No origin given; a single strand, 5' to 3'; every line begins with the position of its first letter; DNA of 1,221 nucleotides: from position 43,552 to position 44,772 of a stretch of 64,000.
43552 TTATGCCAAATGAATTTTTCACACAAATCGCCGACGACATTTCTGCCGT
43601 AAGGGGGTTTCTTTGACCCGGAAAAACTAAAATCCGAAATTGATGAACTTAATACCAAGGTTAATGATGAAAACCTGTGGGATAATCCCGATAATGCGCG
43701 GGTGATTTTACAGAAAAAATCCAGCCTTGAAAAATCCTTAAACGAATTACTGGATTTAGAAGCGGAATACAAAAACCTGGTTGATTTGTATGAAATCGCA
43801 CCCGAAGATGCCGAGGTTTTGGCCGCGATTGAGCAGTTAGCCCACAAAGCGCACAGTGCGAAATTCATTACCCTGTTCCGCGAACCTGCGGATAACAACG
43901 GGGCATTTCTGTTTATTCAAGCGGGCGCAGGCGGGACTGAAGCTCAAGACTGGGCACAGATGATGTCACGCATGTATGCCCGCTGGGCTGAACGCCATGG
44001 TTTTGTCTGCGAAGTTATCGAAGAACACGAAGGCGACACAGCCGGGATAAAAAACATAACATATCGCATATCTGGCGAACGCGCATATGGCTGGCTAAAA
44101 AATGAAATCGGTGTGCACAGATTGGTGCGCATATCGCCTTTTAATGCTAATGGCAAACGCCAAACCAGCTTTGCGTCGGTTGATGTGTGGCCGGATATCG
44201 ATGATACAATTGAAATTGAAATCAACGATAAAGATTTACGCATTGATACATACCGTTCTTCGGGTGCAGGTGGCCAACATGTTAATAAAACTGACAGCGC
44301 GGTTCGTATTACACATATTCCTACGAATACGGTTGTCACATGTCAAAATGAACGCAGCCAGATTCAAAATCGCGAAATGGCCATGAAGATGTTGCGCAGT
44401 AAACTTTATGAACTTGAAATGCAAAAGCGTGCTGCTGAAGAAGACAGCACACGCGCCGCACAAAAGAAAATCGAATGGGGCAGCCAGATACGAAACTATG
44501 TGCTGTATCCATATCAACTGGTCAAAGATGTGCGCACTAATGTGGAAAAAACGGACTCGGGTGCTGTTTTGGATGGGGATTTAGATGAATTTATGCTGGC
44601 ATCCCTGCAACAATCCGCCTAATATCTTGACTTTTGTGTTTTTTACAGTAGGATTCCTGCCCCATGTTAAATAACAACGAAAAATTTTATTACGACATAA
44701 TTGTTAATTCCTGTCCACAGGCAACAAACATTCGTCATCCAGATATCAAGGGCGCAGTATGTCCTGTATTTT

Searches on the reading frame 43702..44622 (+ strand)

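Call 41: search_protein_families(library=pfam, proteins=[window:43702-44622:+], max_evalue=0.00001)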
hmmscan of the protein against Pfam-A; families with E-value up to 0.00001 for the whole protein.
window:43702-44622:+ (306 aa): 2 families
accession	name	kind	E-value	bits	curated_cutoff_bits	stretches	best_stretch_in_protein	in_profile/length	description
PF00472.26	RF-1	-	3.3e-45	153.2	35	1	169-278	2-116/116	RF-1 domain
PF03462.23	PCRF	-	4e-45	154.5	24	1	4-160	29-194/194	PCRF domain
